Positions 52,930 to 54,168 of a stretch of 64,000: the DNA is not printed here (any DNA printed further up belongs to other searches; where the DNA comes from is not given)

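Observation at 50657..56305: AraC-controlled GPH transporter + two xylose-isomerase-like TIM barrels + Gfo/Idh/MocA oxidoreductase: candidate oxidative (3-keto) deglycosylation locus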

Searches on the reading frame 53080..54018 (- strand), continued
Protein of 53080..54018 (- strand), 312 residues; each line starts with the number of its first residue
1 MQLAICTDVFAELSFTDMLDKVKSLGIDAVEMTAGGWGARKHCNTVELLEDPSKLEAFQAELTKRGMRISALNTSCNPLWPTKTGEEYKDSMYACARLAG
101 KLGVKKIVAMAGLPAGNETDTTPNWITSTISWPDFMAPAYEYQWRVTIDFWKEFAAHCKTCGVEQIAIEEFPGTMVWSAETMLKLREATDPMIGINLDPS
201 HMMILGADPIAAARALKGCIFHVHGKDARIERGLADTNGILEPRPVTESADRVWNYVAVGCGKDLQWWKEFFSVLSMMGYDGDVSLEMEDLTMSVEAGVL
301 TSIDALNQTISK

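Call 26: search_protein_families(library=ncbifam, proteins=[L048:304-1131:-, L048:1397-3376:+, L048:3692-5602:+, L048:5831-6589:+, L048:9100-10152:-, L048:10569-12065:-, L048:14554-15561:-, L048:16048-16935:-, L045:5739-6671:+, L045:11662-13941:+], max_evalue=0.00001)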
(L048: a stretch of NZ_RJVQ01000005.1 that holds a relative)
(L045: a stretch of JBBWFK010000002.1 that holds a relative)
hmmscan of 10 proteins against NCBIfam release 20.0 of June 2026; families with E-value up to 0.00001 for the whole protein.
L048:304-1131:- (275 aa): 1 family
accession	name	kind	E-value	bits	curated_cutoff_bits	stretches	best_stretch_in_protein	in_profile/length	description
TIGR04378.1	myo_inos_iolB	equivalog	6.1e-97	324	205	1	18-264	1-246/247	5-deoxy-glucuronate isomerase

L048:1397-3376:+ (659 aa): 52 families (the best 25 are shown)
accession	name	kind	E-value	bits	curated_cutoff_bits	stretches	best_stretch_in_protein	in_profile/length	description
TIGR04377.1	myo_inos_iolD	equivalog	2.1e-276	918.5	715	1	22-647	1-606/616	3D-(3,5/4)-trihydroxycyclohexane-1,2-dione acylhydrolase (decyclizing)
TIGR00118.1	acolac_lg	equivalog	3.9e-62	210.5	538.35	1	49-616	14-535/557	biosynthetic-type acetolactate synthase large subunit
NF006187.0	PRK08322.1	equivalog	7.9e-58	196.2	509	2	40-386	9-340/548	acetolactate synthase large subunit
NF004710.0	PRK06048.1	equivalog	2.4e-57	194.6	976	2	49-392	21-355/561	acetolactate synthase large subunit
NF005860.0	PRK07789.1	equivalog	8.9e-56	189.4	881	1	80-618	79-581/615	acetolactate synthase large subunit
NF004919.0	PRK06276.1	equivalog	3.2e-55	187.5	866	1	49-619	14-542/582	acetolactate synthase large subunit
NF006122.0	PRK08266.1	subfamily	6.6e-55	186.6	571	2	44-398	15-351/543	hypothetical protein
NF006016.1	PRK08155.1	equivalog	2e-54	185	870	2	49-409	19-366/554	acetolactate synthase large subunit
NF006052.0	PRK08199.1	subfamily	3e-53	181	539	1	40-622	15-544/559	thiamine pyrophosphate protein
NF006524.0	PRK08978.1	equivalog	1.1e-51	175.8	738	2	48-394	13-347/548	acetolactate synthase 2 catalytic subunit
NF005651.0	PRK07418.1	subfamily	2.3e-50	171.4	942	2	48-395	31-376/617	acetolactate synthase large subunit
NF005039.0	PRK06456.1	equivalog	1.5e-49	168.9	868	2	38-386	7-351/572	acetolactate synthase large subunit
NF005712.0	PRK07524.1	subfamily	6.9e-49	166.7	500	1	24-615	4-529/536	5-guanidino-2-oxopentanoate decarboxylase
NF005584.0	PRK07282.1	equivalog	1.2e-48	166.1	970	2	50-390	24-357/566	acetolactate synthase large subunit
NF004772.0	PRK06112.1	subfamily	7.5e-46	156.6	673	1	83-617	59-561/578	acetolactate synthase catalytic subunit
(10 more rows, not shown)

L048:3692-5602:+ (636 aa): 20 families
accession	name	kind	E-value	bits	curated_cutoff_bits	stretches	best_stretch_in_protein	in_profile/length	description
NF047869.1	myo_kin_aldol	exception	7.3e-267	886.4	600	1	3-585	3-585/586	bifunctional 5-dehydro-2-deoxygluconokinase/5-dehydro-2-deoxyphosphogluconate aldolase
TIGR04382.1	myo_inos_iolC_N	equivalog_domain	1.1e-122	409.2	300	1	6-331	1-309/309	5-dehydro-2-deoxygluconokinase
NF040938.1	KDG_KDGal_kin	equivalog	6.3e-31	107.6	400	1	9-332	1-304/305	bifunctional 2-dehydro-3-deoxygluconokinase/2-dehydro-3-deoxygalactonokinase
NF006957.1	PRK09434.1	equivalog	1.6e-27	96.8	450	1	31-327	19-302/302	fructokinase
NF049991.1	TagKinase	equivalog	2.1e-23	82.6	420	1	8-335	9-319/321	tagatose kinase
NF053626.1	RibKinHalex1628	equivalog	7.1e-23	81.5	330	2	198-331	169-291/293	ATP-dependent ribose-1-phosphate kinase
NF041332.1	KDG_KDGal_kin_Halo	equivalog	2.3e-20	73.3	440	1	23-328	17-307/320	bifunctional 2-dehydro-3-deoxygluconokinase/2-dehydro-3-deoxygalactonokinase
NF041633.1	trifunc_aldol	exception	1.2e-17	63.6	700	1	5-214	240-437/580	KHG/KDPG aldolase/sugar kinase fusion protein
TIGR02152.1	D_ribokin_bact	equivalog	5.6e-17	62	299.65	1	200-328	170-297/298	ribokinase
NF008353.0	PRK11142.1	equivalog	8.7e-15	55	341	1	261-333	233-305/307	ribokinase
TIGR02198.1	rfaE_dom_I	equivalog_domain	2.7e-13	49.7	345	1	262-325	247-310/315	D-glycero-beta-D-manno-heptose-7-phosphate kinase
NF007321.0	PRK09813.1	equivalog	2.8e-13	49.9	247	1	35-125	20-109/261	fructoselysine 6-kinase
NF041134.1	R1P_kin_Thcocales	equivalog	2.7e-12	46.7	500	1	7-171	1-156/291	ADP-dependent ribose-1-phosphate kinase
NF052444.1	DhDoxglucKinKdgK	equivalog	2.6e-10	40.2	400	1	52-316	42-294/303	2-dehydro-3-deoxygluconokinase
TIGR03168.1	1-PFK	subfamily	4.2e-09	35.7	216.4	1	39-324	35-294/305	hexose kinase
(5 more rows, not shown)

L048:5831-6589:+ (252 aa): 0 families

L048:9100-10152:- (350 aa): 16 families
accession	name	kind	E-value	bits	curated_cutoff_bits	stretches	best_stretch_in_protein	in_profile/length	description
NF007449.0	PRK10014.1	subfamily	3e-12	46.2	310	1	8-104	3-96/342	Mal regulon transcriptional regulator MalI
NF047341.1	lactose_RbsR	equivalog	8.4e-12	45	382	1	10-192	1-178/331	ribose utilization transcriptional repressor RbsR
NF008185.0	PRK10936.1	equivalog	4.9e-11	42.1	200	1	132-304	110-277/346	TMAO reductase system periplasmic protein TorT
TIGR01481.1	ccpA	equivalog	2.3e-10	40.4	442.35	1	13-223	4-206/330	catabolite control protein A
NF007075.0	PRK09526.1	subfamily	3.4e-10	39.4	340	1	9-59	3-53/358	LacI family DNA-binding transcriptional regulator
NF007743.0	PRK10423.1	equivalog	3.8e-10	39.4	531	1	12-87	2-75/330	ribose operon transcriptional repressor RbsR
TIGR02955.1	TMAO_TorT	equivalog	6.9e-09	35.4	310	1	140-302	67-230/295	TMAO reductase system periplasmic protein TorT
NF007706.0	PRK10401.1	equivalog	9.5e-09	35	555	1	13-86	3-74/346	HTH-type transcriptional regulator GalS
NF007979.0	PRK10703.1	equivalog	2.7e-08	33.3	501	1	12-84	2-72/341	HTH-type transcriptional repressor PurR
NF052440.1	TransRegGNTRPSEAE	equivalog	3.7e-08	32.8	400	1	8-55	2-49/333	HTH-type transcriptional regulator GntR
NF008452.0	PRK11303.1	equivalog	8.8e-08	31.7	385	1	14-273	3-256/332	catabolite repressor/activator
TIGR02417.1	fruct_sucro_rep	subfamily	9.4e-08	31.7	389.55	1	13-278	1-261/327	D-fructose-responsive transcription factor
NF008002.0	PRK10727.1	equivalog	1.4e-07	30.9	557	1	12-89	2-77/341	HTH-type transcriptional regulator GalR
NF047913.1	TransRegIdnR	equivalog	2e-06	27.4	500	1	9-267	3-250/331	DNA-binding transcriptional regulator IdnR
NF051853.1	TransRegUriRCory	equivalog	2e-06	27.2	550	1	13-173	2-156/327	transcriptional regulator UriR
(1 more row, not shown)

L048:10569-12065:- (498 aa): 20 families
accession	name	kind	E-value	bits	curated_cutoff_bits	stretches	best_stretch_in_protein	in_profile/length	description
NF007484.0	PRK10077.1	equivalog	9.2e-119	397.4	608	1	12-480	3-475/480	D-xylose transporter XylE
TIGR00879.1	SP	subfamily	9.1e-108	361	237.8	1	11-472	47-509/510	sugar porter family MFS transporter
NF052357.1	GlucTporGlcPStph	equivalog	1.9e-68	231.3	750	1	21-482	7-442/445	glucose transporter GlcP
TIGR00898.1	2A0119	subfamily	2.7e-35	122.1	550.75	1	61-471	131-504/506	cation transport protein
TIGR00895.1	2A0115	subfamily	2.4e-29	102.5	418.55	1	16-412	12-381/398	aromatic acid/H+ symport family MFS transporter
NF008586.0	PRK11551.1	equivalog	2.3e-18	66.4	410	1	19-231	16-218/406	3-(3-hydroxy-phenyl)propionate transporter MhpT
TIGR00883.1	2A0106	subfamily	1.6e-14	53.8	443.45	2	70-184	49-171/400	metabolite/H+ symporter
TIGR01299.1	synapt_SV2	subfamily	2.5e-14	52.1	637.3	1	52-228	198-379/742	synaptic vesicle protein SV2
NF003024.0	PRK03893.1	subfamily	4.5e-13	48.8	604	1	25-210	25-202/497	sialate:H+ symport family MFS transporter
TIGR00891.1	2A0112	subfamily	7.3e-12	45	552.9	1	26-415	17-376/405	sialate:H+ symport family MFS transporter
NF053517.1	HbztTptrPcaK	equivalog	6.3e-11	41.9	770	1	17-412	15-384/437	4-hydroxybenzoate transporter PcaK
NF007710.0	PRK10406.1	subfamily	6e-10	38.8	550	1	70-201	77-213/432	MFS family transporter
NF053813.1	MFS_TcaB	equivalog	9.6e-10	37.7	475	1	16-194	5-171/396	putative multidrug effflux MFS transporter TcaB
TIGR00893.1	2A0114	subfamily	2.2e-09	36.8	395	1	37-431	10-373/399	D-galactonate transporter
TIGR00880.1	2_A_01_02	superfamily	3.9e-09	36.8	131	1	59-201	1-135/141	multidrug resistance protein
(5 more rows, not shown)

L048:14554-15561:- (335 aa): 8 families
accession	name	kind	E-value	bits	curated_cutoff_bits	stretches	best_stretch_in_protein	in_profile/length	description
NF052679.1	InsChiInosDhIolG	equivalog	1.5e-144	481.2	540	1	1-335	1-337/343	bifunctional inositol 2-dehydrogenase/D-chiro-inositol 1-dehydrogenase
TIGR04380.1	myo_inos_iolG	equivalog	3.8e-54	183.8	355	1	3-316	2-322/330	inositol 2-dehydrogenase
NF040723.1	UDP-GlcNAcDh_Arch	equivalog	5.1e-29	101.7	450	1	3-304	1-288/302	UDP-N-acetylglucosamine 3-dehydrogenase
NF041392.1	XylDh_Gfo6_Halo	equivalog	7.6e-14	51.3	350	1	2-152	16-168/350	D-xylose 1-dehydrogenase Gfo6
NF008607.0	PRK11579.1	subfamily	8.3e-13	48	330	1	2-147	4-145/346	oxidoreductase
NF052479.1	LevoglcsnDh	equivalog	2.2e-12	46.4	650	1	3-185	4-204/386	levoglucosan dehydrogenase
NF058563.1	BT_2159_fam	equivalog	3.7e-12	45.9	650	1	4-190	2-190/350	disaccharide 3-dehydrogenase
NF058561.1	BT_2158_fam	equivalog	2.3e-09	36.4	750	1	3-157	36-187/487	glycoside 3-dehydrogenase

L048:16048-16935:- (295 aa): 8 families
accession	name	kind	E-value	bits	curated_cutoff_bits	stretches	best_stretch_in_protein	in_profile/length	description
NF008590.0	PRK11557.1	equivalog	4.6e-18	65.6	355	1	22-284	6-264/282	MurR/RpiR family transcriptional regulator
NF008458.0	PRK11337.1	equivalog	3.5e-15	55.7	378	1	9-291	6-280/293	MurR/RpiR family transcriptional regulator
NF040776.2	AlsR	equivalog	2.7e-14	52.8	400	1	21-292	6-269/279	transcriptional repressor AlsR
NF046014.1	sap1_reg_SapR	equivalog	1.4e-13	51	500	1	21-282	3-271/295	sap1 transcriptional regulator SapR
NF010701.0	PRK14101.1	equivalog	7e-13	47.6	920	1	22-257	346-569/638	bifunctional transcriptional regulator/glucokinase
TIGR03127.2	RuMP_HxlB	equivalog_domain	3.6e-10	40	160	1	131-257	7-127/178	6-phospho-3-hexuloisomerase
NF008451.0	PRK11302.1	subfamily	7.1e-09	35.5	296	1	21-265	5-237/286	transcriptional regulator HexR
NF041755.1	RuMP_HxlAB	equivalog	1e-08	34.6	500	1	128-259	220-345/391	bifunctional 3-hexulose-6-phosphate synthase/6-phospho-3-hexuloisomerase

L045:5739-6671:+ (310 aa): 0 families

L045:11662-13941:+ (760 aa): 47 families (the best 25 are shown)
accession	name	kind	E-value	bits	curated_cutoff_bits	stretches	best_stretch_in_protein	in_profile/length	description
NF010378.0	PRK13805.1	equivalog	0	1317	951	1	3-759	10-764/872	bifunctional acetaldehyde-CoA/alcohol dehydrogenase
TIGR02518.1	EutH_ACDH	equivalog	7.8e-152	506.5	620.1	1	5-447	6-443/488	acetaldehyde dehydrogenase (acetylating)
NF047625.1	AcylSulfactDhSauS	equivalog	2.1e-99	333.4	600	1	8-449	5-444/464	acylating sulfoacetaldehyde dehydrogenase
NF011927.0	PRK15398.1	subfamily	2.3e-77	260.7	403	1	7-403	36-422/465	aldehyde dehydrogenase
TIGR02638.1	lactal_redase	equivalog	6.5e-69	232.5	523.15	1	457-758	6-299/379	lactaldehyde reductase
NF041833.1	Fe_ADH_ErcA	equivalog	8.8e-64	216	550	1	477-757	29-297/382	alcohol dehydrogenase-like regulatory protein ErcA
NF007911.0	PRK10624.1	equivalog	1.5e-61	208.5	537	1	477-755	29-295/382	lactaldehyde reductase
NF053866.1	CholDhdGbsBBac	equivalog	4.6e-55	186.8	550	1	477-758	36-308/392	choline dehydrogenase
NF011998.0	PRK15454.1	equivalog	7.7e-52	176.3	556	1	477-751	48-310/395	ethanolamine utilization ethanol dehydrogenase EutG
NF007363.0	PRK09860.1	equivalog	5.2e-51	174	581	1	477-753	30-294/383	L-threonine dehydrogenase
TIGR03405.1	Phn_Fe-ADH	equivalog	4.3e-48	163.9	423.7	1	472-758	17-295/355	iron-containing alcohol dehydrogenase PsrA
NF050025.1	SulfAcetaldRedSarD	equivalog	3.5e-46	157.8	700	1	477-758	29-298/385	sulfoacetaldehyde reductase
NF058672.1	4HyButDHCUPNE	equivalog_domain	3.4e-45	154.8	500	1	477-756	28-296/378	4-hydroxybutyrate dehydrogenase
TIGR04266.1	NDMA_methanol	equivalog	8.5e-32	110.5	625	1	477-752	37-304/420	NDMA-dependent methanol dehydrogenase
NF001221.0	PRK00197.1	equivalog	4.5e-18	65.2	289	1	91-402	104-372/418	glutamate-5-semialdehyde dehydrogenase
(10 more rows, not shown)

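Call 33: search_protein_representatives(protein=window:53080-54018:-)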
Query: 312 residues. Proteins with E-value up to 0.001 (for the whole library): 1831; up to 1e-10: 689; up to 1e-30: 170. The best 150 are listed.
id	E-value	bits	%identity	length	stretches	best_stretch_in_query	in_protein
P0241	4.3e-117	407.5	61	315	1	1-311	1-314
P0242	4.9e-107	374.4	83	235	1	1-193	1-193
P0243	1.0e-98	347.1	84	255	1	131-312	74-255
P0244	3.2e-97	342.2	70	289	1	99-310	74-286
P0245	9.7e-94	330.8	82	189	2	168-312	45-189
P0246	4.4e-86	305.6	83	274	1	1-160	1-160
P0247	5.1e-82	292.3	88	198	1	166-312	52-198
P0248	3.5e-76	273.1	62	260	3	249-312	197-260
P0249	5.5e-74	265.9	90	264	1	180-311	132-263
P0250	3.8e-73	263.1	83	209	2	1-84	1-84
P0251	4.4e-72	259.6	64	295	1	110-312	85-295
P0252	1.6e-69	251.2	54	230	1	85-312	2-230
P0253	1.6e-68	248.0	43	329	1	1-294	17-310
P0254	3.4e-64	233.7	54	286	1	102-309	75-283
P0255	3.7e-64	233.6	85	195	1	1-130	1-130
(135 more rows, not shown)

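Call 35: search_solved_structures(query=A1, max_evalue=1)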
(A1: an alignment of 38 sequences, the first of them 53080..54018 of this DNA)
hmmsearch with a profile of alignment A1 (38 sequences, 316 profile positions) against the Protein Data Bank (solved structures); distinct sequences matched with E-value up to 1: 39.
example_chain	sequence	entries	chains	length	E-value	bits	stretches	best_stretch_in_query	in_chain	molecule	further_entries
2zds_A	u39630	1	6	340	5.2e-34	121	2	85-308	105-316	Putative DNA-binding protein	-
8ro4_A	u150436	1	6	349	1.5e-18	70.2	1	113-312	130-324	2-hydroxy-3-keto-glucal hydratase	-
3wqo_A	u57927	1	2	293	3.7e-10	42.6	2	127-228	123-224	Uncharacterized protein MJ1311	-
4kw2_A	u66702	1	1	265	3.7e-10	42.6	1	156-229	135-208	Uncharacterized protein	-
3p6l_A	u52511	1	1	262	6.1e-10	41.9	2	151-231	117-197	Sugar phosphate isomerase/epimerase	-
3cny_A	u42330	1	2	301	1.5e-07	34.1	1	143-291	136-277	Inositol catabolism protein IolE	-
3dx5_A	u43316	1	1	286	3.8e-07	32.7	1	156-229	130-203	uncharacterized protein AsbF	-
1i60_A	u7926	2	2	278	4.3e-07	32.6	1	148-229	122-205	IOLI PROTEIN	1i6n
3lmz_A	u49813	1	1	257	5.8e-07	32.1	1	188-229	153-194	Putative sugar isomerase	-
8z1i_A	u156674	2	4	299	1.3e-06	30.9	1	146-308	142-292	Art22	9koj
3tva_A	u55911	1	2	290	5.7e-06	28.9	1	181-233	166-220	Xylose isomerase domain protein TIM barrel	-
9zmu_A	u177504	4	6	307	3.3e-05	26.4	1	154-290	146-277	Iole protein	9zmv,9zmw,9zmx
2zvr_A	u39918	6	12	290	5e-05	25.8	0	181-228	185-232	Uncharacterized protein TM_0416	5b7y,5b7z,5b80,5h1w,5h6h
4ovx_A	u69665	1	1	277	0.0016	20.8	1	236-309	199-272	Xylose isomerase domain protein TIM barrel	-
7x7w_A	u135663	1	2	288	0.0023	20.3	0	152-228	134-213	D-PSICOSE 3-EPIMERASE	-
7xrf_A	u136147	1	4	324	0.032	16.6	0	235-310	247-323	AP_endonuc_2 domain-containing protein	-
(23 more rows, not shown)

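Call 36: search_protein_families(library=ncbifam, alignment_id=A1, max_evalue=0.001)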
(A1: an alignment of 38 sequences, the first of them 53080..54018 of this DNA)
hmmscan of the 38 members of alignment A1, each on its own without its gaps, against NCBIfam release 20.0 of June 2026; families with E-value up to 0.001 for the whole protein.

A. member 1, window:53080-54018:- (312 aa): 2 families
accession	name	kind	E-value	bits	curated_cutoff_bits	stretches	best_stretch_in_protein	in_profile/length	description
TIGR04379.1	myo_inos_iolE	equivalog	2e-09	37.5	290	1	52-231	47-215/290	myo-inosose-2 dehydratase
TIGR03234.1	OH-pyruv-isom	equivalog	0.00011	21.6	353.45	0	9-115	10-109/254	hydroxypyruvate isomerase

B. families by the number of members that match (of 38 scanned): 6 families
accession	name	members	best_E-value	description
TIGR04379.1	myo_inos_iolE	35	1.6e-12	myo-inosose-2 dehydratase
NF009689.0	PRK13210.1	4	6.9e-05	L-ribulose-5-phosphate 3-epimerase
TIGR03234.1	OH-pyruv-isom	4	0.00011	hydroxypyruvate isomerase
NF041099.2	keto_glucon_epim_IolO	3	4.6e-05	5-keto-L-gluconate epimerase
NF009688.0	PRK13209.1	1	0.00021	L-ribulose-5-phosphate 3-epimerase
NF007360.0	PRK09856.1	1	0.00046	fructoselysine 3-epimerase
